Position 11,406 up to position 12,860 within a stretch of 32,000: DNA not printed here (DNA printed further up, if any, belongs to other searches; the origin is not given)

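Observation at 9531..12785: An M23 endopeptidase-bactofilin pair joined in one co-directional unit to a chromosomal ParM-like actin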

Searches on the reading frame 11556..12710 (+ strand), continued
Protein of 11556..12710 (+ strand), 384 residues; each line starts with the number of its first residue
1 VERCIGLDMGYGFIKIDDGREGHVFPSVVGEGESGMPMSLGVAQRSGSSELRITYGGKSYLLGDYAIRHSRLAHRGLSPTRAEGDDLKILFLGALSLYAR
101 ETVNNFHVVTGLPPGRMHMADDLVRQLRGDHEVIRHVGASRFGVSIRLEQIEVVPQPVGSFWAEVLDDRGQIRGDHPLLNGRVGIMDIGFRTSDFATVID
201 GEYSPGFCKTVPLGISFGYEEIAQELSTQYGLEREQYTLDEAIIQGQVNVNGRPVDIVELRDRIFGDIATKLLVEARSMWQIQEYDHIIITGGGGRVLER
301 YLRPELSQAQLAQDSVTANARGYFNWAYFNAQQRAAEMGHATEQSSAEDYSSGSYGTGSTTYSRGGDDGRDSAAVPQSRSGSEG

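Call 11: find_related_loci(query=A1, collection=genome_contigs, flank=6000)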
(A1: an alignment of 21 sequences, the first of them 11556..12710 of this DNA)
Query A1 (384 aa) in genome_contigs; peptide patterns used: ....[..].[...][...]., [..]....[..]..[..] (x = any residue, [..] = any of these).
173 stretches matched a pattern; 86 encode a relative of the query (tblastn E <= 1e-3); the best 80 are kept; 80 distinct loci.
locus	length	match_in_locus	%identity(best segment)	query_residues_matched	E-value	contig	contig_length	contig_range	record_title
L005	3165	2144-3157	93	1-338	0e+0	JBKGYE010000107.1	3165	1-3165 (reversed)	MAG: Halorhodospira sp. isolate C1M08_22 NODE_26782_length_3165_cov_14.931511, whole genome shotgun sequence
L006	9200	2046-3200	85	1-383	0e+0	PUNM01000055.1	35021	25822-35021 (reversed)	MAG: Ectothiorhodospiraceae bacterium isolate B1Sed10_188R1 B1-Sed10-C889, whole genome shotgun sequence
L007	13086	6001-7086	79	1-368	0e+0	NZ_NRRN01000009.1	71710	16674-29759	Halorhodospira abdelmalekii strain DSM 2110 scaffold0009, whole genome shotgun sequence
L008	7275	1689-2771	82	1-358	0e+0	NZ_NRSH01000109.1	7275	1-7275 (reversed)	Halorhodospira neutriphila strain DSM 15116 scaffold0109, whole genome shotgun sequence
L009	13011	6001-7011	81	1-337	0e+0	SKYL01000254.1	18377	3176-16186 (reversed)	MAG: Halorhodospira sp. isolate CSSed162cmB_289 CSSed16-2cmB-7277, whole genome shotgun sequence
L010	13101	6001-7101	63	1-358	6e-156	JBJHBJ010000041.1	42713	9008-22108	MAG: Ectothiorhodospiraceae bacterium isolate SF2967_J5348.semibin_refined.086 NODE_1004_length_42713_cov_6.181938, whol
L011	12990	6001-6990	66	1-330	3e-152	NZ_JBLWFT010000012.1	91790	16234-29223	Aquisalimonas sp. APHAB1-3 NODE_12_length_91790_cov_42.040834, whole genome shotgun sequence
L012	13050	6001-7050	61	1-348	5e-152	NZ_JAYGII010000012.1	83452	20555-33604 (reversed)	Natronospira elongata strain AB-CW1 12, whole genome shotgun sequence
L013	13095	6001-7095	62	1-365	6e-152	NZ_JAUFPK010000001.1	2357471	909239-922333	Aquisalimonas lutea strain CECT 8326 platanus_K_17_124_1, whole genome shotgun sequence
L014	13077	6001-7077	60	1-368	1e-148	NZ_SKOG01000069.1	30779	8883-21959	MAG: Aquisalimonas sp. isolate CSSed162cmA_31R1 CSSed16-2cmA-2018, whole genome shotgun sequence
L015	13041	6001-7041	62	1-349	6e-148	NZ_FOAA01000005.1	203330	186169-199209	Ectothiorhodospira marina strain DSM 241, whole genome shotgun sequence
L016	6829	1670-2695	64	1-342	4e-148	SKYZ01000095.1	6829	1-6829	MAG: Aquisalimonas sp. isolate CSSed162cmB_310 CSSed16-2cmB-51935, whole genome shotgun sequence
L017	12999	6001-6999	63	1-333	5e-146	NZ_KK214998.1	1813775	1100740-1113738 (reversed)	Ectothiorhodospira haloalkaliphila ATCC 51935 EcthaDRAFT_EHB.4, whole genome shotgun sequence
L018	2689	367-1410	58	1-353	5e-151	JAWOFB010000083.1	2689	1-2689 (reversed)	MAG: Ectothiorhodospiraceae bacterium isolate BLK6-1.bin.157 k191_1222878, whole genome shotgun sequence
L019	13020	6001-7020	62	1-337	7e-143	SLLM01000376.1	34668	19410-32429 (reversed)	MAG: Ectothiorhodospiraceae bacterium isolate CSSed165cm_312 CSSed16-5cm-1718, whole genome shotgun sequence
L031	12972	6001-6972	48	1-327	2e-99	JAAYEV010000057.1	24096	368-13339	MAG: Clostridiales bacterium isolate AS07pgkLD_202 30968_AS07, whole genome shotgun sequence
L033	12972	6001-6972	46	1-327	9e-99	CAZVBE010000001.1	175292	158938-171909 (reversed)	MAG TPA_asm: uncultured Clostridium sp. isolate SRP241341_co1_274 genome assembly, contig: NODE_77_length_175292_cov_57.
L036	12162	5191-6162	44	1-327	5e-95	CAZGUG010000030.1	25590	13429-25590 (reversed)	MAG TPA_asm: uncultured Clostridium sp. isolate SRP241326_co3_307 genome assembly, contig: NODE_2702_length_25590_cov_11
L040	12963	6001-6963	44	3-327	7e-93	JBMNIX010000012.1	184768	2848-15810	MAG: bacterium isolate SBF912LR0HQ0175 contig_59740, whole genome shotgun sequence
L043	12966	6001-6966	44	1-326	9e-90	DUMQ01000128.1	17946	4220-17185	MAG TPA_asm: Bacillota bacterium isolate AS04akNAM_80 54521_AS04, whole genome shotgun sequence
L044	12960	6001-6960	42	1-327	8e-90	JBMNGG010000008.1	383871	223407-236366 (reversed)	MAG: Tepidanaerobacteraceae bacterium isolate SBF912LR0HQ0147 contig_30418, whole genome shotgun sequence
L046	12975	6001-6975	42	1-327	1e-88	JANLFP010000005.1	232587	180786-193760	MAG: Tepidanaerobacteraceae bacterium isolate A05DMB13 NODE_5_length_232587_cov_6.650362, whole genome shotgun sequence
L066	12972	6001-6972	44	1-327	1e-93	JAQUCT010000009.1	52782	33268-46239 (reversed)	MAG: Bacillota bacterium isolate STCSWMC_137 NODE_1163_length_52782_cov_10.239483_ST_CSWMC, whole genome shotgun sequenc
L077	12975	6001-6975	30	1-323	3e-49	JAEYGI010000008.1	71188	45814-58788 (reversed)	MAG: Bacillota bacterium isolate OH_HFB_283 k127_921350, whole genome shotgun sequence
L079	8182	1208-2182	33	1-323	3e-47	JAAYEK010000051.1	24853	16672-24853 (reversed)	MAG: Bacillota bacterium isolate AS06rmzACSIP_96 143957_AS06, whole genome shotgun sequence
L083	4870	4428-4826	47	1-133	7e-35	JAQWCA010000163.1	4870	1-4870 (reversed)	MAG: Tepidanaerobacteraceae bacterium isolate STF2_232 NODE_65297_length_4870_cov_2.981236_Sandtown_F2, whole genome sho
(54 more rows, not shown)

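Call 25: search_solved_structures(query=A1, max_evalue=0.01, show_alignments=1)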
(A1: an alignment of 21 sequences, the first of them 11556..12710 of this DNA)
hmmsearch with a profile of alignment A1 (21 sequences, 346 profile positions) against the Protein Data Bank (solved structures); distinct sequences matched with E-value up to 0.01: 9.
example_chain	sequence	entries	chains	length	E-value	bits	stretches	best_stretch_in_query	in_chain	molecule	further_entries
6izr_1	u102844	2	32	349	2.3e-37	131.6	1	4-326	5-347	Putative plasmid segregation protein ParM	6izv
6ixw_C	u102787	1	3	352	3.9e-37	130.9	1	4-327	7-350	pCBH ParM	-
8x1i_B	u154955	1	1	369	1.9e-24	89.1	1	6-334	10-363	ParM present of genome of Desufitobacterium hafniense - Dh-cParM1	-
3js6_A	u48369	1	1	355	4e-17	65.1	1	4-338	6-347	Uncharacterized ParM protein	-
9rmi_G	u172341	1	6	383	1.7e-15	59.7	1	26-331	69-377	CorM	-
2fsj_A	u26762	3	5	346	5.4e-10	41.6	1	110-327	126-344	hypothetical protein Ta0583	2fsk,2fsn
7x3h_A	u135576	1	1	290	9.4e-06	27.7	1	87-332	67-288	CBg-ParM triple mutant R204D, K230D and N234D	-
7x54_A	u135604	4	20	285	2.2e-05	26.4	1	87-329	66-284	ParM/StbA family protein | Cbc-ParM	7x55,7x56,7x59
4xhp_A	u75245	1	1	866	0.00017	23.5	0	110-228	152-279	ParM hybrid fusion protein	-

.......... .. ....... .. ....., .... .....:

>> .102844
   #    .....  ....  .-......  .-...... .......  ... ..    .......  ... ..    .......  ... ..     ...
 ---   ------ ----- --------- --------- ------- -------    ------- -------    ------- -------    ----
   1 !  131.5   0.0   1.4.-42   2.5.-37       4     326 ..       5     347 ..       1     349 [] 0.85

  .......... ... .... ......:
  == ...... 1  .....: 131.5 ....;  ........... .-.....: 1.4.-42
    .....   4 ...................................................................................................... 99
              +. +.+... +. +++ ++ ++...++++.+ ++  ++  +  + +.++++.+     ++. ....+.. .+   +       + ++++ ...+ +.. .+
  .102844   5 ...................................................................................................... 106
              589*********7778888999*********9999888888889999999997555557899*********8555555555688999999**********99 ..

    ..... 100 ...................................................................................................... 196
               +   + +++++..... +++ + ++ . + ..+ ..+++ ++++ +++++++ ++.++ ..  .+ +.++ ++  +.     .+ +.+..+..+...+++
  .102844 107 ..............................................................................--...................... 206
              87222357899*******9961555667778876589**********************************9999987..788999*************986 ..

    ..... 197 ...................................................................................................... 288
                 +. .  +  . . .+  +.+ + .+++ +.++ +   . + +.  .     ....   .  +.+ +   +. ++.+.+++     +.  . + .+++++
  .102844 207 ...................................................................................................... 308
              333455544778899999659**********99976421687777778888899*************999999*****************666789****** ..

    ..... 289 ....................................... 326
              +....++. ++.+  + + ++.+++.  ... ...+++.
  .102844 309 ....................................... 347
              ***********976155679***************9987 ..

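Call 32: search_dna_similar(query=window:11556-12710:+, collection=plasmids, mode=protein, max_rows=15)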
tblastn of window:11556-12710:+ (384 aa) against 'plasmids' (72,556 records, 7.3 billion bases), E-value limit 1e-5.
Records with a match: 170; places in all: 172; records where one place covers at least 80% of the query: 140.
Best place of each record, by identity: <60% 170.
By first word of the organism name: Bacillus 26; Clostridium 20; Lactobacillus 13; Lactiplantibacillus 10; Providencia 8; Klebsiella 8; Pseudomonas 6; Proteus 4; Lacticaseibacillus 4; Levilactobacillus 4; and 40 more.
By predicted mobility (MOB-suite, as given by PLSDB): non-mobilizable 98; conjugative 43; mobilizable 29.
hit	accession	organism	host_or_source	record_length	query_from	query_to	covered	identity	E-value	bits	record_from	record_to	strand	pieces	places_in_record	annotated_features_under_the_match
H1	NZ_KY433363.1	Proteus mirabilis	-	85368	4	328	85%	27.5%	6e-13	78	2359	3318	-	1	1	ParM/StbA family protein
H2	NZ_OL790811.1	Proteus mirabilis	-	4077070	4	328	85%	27.5%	1e-12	77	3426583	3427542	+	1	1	none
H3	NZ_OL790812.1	Proteus mirabilis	-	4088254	4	328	85%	27.5%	1e-12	77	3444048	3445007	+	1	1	none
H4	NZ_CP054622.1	Azospirillum oryzae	cell culture,soil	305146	4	327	84%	27.5%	1e-15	86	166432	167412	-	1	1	ParM/StbA family protein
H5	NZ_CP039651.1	Azospirillum sp. TSA2s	Soil,rice paddy soil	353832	4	327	84%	27.5%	1e-15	86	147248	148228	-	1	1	ParM/StbA family protein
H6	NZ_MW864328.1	Providencia rettgeri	-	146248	5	326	84%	27.3%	8e-12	74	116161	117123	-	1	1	ParM/StbA family protein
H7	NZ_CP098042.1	Providencia rettgeri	Homo sapiens,urine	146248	5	326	84%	27.3%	8e-12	74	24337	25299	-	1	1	ParM/StbA family protein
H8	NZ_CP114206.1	Escherichia sp. J-18004577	Homo sapiens,urine,Shandong Province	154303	5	326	84%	27.3%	8e-12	74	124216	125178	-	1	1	ParM/StbA family protein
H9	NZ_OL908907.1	Providencia rettgeri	-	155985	5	326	84%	27.3%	8e-12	74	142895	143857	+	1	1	ParM/StbA family protein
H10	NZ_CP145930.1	Providencia huaxiensis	Homo sapiens,urine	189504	5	326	84%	27.3%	8e-12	74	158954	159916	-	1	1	ParM/StbA family protein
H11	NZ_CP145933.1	Providencia huaxiensis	-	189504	5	326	84%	27.3%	8e-12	74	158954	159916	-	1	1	ParM/StbA family protein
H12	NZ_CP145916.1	Providencia huaxiensis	Homo sapiens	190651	5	326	84%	27.3%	8e-12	74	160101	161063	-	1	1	ParM/StbA family protein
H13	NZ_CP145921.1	Providencia huaxiensis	Homo sapiens,urine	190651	5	326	84%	27.3%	8e-12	74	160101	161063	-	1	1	ParM/StbA family protein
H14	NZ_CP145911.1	Providencia huaxiensis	Homo sapiens,urine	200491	5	326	84%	27.3%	8e-12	74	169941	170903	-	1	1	ParM/StbA family protein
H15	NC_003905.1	Proteus vulgaris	-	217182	5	326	84%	27.3%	8e-12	74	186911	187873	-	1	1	ParM/StbA family protein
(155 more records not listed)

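Call 33: search_dna_similar(query=window:11556-12710:+, collection=phages, mode=protein, max_rows=10)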
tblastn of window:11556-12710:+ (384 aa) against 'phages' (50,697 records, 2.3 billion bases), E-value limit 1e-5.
Records with a match: 99; places in all: 100; records where one place covers at least 80% of the query: 76.
Best place of each record, by identity: <60% 99.
By first word of the organism name: Bacillus 95; Alicyclobacillus 1; Xanthomonas 1; Moorella 1; Paenibacillus 1.
By host as written in the record: Bacillus cereus 17; Bacillus subtilis 8; Bacillus subtilis BEST7003 6; Bacillus thuringiensis 5; - 5; Bacillus cereus HER1399 4; Bacillus thuringiensis kurstaki 4; Bacillus sp. 3; and 32 more.
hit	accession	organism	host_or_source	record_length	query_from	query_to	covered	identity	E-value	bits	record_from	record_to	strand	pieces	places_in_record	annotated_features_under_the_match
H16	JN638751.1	Bacillus phage G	Bacillus megaterium str. ATCC 43725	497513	5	333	86%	30.9%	8e-33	135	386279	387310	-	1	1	506: gp506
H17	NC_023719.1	Bacillus phage G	Bacillus megaterium str. ATCC 43725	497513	5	333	86%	30.9%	8e-33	135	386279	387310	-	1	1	506: partition protein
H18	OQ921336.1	Bacillus phage SPO1L1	Bacillus subtilis BEST7003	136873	1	326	85%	27.4%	6e-25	112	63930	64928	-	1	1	hypothetical protein (x2)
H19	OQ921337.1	Bacillus phage SPO1L2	Bacillus subtilis BEST7003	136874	1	326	85%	27.4%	6e-25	112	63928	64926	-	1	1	hypothetical protein (x2)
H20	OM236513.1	Bacillus phage SP82G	Bacillus subtilis BEST7003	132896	1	326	85%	27.2%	7e-26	115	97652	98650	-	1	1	hypothetical protein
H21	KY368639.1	Bacillus phage vB_BsuM-Goe2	Bacillus subtilis Goe2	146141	1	326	85%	27.2%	7e-26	115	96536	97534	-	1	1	plasmid segregation protein | hypothetical protein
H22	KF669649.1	Bacillus phage CampHawk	Bacillus subtilis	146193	1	326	85%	27.2%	7e-26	115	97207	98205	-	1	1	plasmid segregation protein | ribosome_binding_site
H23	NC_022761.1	Bacillus phage CampHawk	Bacillus subtilis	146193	1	326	85%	27.2%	7e-26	115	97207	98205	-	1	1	partition protein | ribosome_binding_site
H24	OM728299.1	Bacillus phage vB_BsuM-Goe19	Bacillus subtilis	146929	1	326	85%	27.2%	1e-25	114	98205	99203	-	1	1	hypothetical protein (x2)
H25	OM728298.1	Bacillus phage vB_BsuM-Goe16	Bacillus subtilis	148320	1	326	85%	27.0%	7e-26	115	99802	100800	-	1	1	hypothetical protein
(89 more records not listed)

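Call 37: search_protein_families(library=pfam, proteins=[L046:2765-4333:-, L040:663-5792:+, L036:2724-3407:-, L043:4819-5661:-, L083:2939-3247:-, L033:4582-5688:-, L031:3684-4217:+, L033:7567-8292:-, L044:8050-8556:-, L011:3927-5024:+], max_evalue=0.001)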
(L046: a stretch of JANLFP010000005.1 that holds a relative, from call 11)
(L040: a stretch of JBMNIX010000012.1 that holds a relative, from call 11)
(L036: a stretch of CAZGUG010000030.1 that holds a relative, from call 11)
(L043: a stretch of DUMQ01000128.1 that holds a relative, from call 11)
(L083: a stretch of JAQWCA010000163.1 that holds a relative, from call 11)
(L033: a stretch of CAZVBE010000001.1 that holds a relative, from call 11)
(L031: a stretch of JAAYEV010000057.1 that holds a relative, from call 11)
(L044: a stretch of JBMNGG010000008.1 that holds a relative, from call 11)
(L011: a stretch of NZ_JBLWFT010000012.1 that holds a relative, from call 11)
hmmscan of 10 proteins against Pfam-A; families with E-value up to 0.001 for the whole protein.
L046:2765-4333:- (522 aa): 2 families
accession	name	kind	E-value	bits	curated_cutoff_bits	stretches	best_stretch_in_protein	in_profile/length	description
PF00005.33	ABC_tran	-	1.6e-51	175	25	2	23-171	2-137/137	ABC transporter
PF13304.12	AAA_21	-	1.1e-08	36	27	1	34-74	1-47/304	AAA domain, putative AbiEii toxin, Type IV TA system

L040:663-5792:+ (1709 aa): 10 families
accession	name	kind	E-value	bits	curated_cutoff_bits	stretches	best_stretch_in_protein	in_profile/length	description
PF13191.12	AAA_16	-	4.3e-32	112.3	32.6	1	298-484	1-166/167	AAA ATPase domain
PF07730.19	HisKA_3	-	1.5e-18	67.5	24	1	1514-1579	1-66/68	Histidine kinase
PF01590.32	GAF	-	2.3e-16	61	22.4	1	1324-1468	2-133/133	GAF domain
PF00069.31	Pkinase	-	8.4e-11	42.2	31.7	1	22-258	18-254/263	Protein kinase domain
PF13185.12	GAF_2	-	2.3e-10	41.3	28.6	1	1324-1469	4-136/136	GAF domain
PF02518.31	HATPase_c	-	2.3e-07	31.7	26.4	1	1622-1705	6-109/111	Histidine kinase-, DNA gyrase B-, and HSP90-like ATPase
PF13401.12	AAA_22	-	2.2e-06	28.4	27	1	321-484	5-121/130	AAA domain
PF13492.12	GAF_3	-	5.6e-06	27.2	27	1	1417-1469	77-128/129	GAF domain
PF01637.24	ATPase_2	-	0.00045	20.5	33.2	1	299-462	1-122/225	ATPase domain predominantly from Archaea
PF10923.14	BrxC_BrxD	-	0.0007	19.1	22.2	0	301-350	29-78/414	BREX system ATP-binding protein BrxC/D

L036:2724-3407:- (227 aa): 2 families
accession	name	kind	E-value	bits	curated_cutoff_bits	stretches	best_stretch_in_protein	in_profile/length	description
PF13630.11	SdpI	-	3e-20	72.6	28.2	1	150-218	2-71/71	SdpI/YfhL protein family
PF07853.16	DUF1648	-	4.3e-11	42.7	28.7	1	23-71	1-47/49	Domain of unknown function (DUF1648)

L043:4819-5661:- (280 aa): 2 families
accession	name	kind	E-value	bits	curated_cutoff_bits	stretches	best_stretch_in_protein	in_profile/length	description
PF00072.30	Response_reg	-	1.5e-29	102.8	30.2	1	52-161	1-111/111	Response regulator receiver domain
PF00486.34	Trans_reg_C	-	2.7e-29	101.5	26.2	1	201-277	1-77/77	Transcriptional regulatory protein, C terminal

L083:2939-3247:- (102 aa): 12 families
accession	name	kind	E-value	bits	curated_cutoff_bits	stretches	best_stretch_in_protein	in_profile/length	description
PF01022.26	HTH_5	-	2.4e-16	59.8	22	1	21-65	1-45/47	Bacterial regulatory protein, arsR family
PF12840.13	HTH_20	-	1.2e-12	48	27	1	19-65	1-48/51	Helix-turn-helix domain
PF08279.18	HTH_11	-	2.5e-08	34.1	25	1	24-72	2-52/55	HTH domain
PF12802.13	MarR_2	-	6.6e-08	33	27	1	27-66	10-51/61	MarR family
PF13412.12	HTH_24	-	3.1e-07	30.3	21.9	1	21-65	2-47/48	Winged helix-turn-helix DNA-binding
PF01978.25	TrmB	-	5.7e-07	29.7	25.6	1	30-79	17-66/68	Sugar-specific transcriptional regulator TrmB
PF09339.16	HTH_IclR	-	5.4e-06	26.5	22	1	29-65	12-48/52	IclR helix-turn-helix domain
PF21476.4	PF0610-like_N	-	7.5e-06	26.5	33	1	23-59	2-38/50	PF0610-like, N-terminal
PF14394.12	DUF4423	-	0.0002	21.7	30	1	28-91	29-92/165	Domain of unknown function (DUF4423)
PF01047.28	MarR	-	0.00026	21.3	24.6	1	27-65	8-47/59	MarR family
PF04297.20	UPF0122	-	0.00061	20.4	22.7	1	4-61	2-59/101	Putative helix-turn-helix protein, YlxM / p13 like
PF04967.18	HTH_10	-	0.00081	19.6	23.1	0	34-58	22-46/53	HTH DNA binding domain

L033:4582-5688:- (368 aa): 19 families
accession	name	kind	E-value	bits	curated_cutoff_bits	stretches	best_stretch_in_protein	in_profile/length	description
PF20720.3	nSTAND3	-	8.4e-08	32.5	27.2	0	40-97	16-71/155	Novel STAND NTPase 3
PF13604.12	AAA_30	-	9e-08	32.5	27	0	219-258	12-51/191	AAA domain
PF24883.2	NPHP3_N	-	2.7e-06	28.1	24.8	0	38-83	18-64/164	Nephrocystin 3, N-terminal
PF13245.12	AAA_19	-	1.7e-05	25.4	25.1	0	41-67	11-37/134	AAA domain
PF13401.12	AAA_22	-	2.6e-05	25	27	0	224-301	4-59/130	AAA domain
PF13191.12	AAA_16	-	3.5e-05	24.8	32.6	0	226-255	25-54/167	AAA ATPase domain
PF00004.35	AAA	-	5.9e-05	24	21.2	0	46-66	3-23/131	ATPase family associated with various cellular activities (AAA)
PF05729.18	NACHT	-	6.4e-05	23.3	26.7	0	43-65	2-24/167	NACHT domain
PF09848.15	SLFN-g3_helicase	-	6.8e-05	22.7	24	0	226-254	2-32/354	Schlafen group 3, DNA/RNA helicase domain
PF03266.21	NTPase_1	-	0.0001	22.7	23.9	0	45-73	3-31/168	NTPase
PF25199.1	nSTAND_NTPase5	-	0.00011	22.5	34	0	38-84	38-83/145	Novel STAND NTPase 5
PF13173.12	AAA_14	-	0.00015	22.2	27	0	41-121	2-76/129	AAA domain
PF07693.20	KAP_NTPase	-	0.00031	20.5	20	0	40-68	19-47/293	KAP family P-loop domain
PF01637.24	ATPase_2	-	0.00032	21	33.2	0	36-72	15-51/225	ATPase domain predominantly from Archaea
PF00910.28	RNA_helicase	-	0.00039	21.3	21.5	0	45-66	2-23/105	RNA helicase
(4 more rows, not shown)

L031:3684-4217:+ (177 aa): 0 families

L033:7567-8292:- (241 aa): 0 families

L044:8050-8556:- (168 aa): 1 family
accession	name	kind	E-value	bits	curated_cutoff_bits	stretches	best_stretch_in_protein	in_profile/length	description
PF01668.23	SmpB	-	8.2e-63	211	27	1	22-163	2-142/143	SmpB protein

L011:3927-5024:+ (365 aa): 3 families
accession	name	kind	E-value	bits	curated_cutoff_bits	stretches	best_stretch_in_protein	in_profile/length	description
PF01149.29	Fapy_DNA_glyco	-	5.6e-38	130.6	25.5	1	95-208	1-116/117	Formamidopyrimidine-DNA glycosylase N-terminal domain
PF06831.19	H2TH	-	3.8e-25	88.1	34.7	1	225-315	1-91/93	Formamidopyrimidine-DNA glycosylase H2TH domain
PF06827.20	zf-FPG_IleRS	-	1.5e-07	31.5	21.3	1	337-364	1-28/30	Zinc finger found in FPG and IleRS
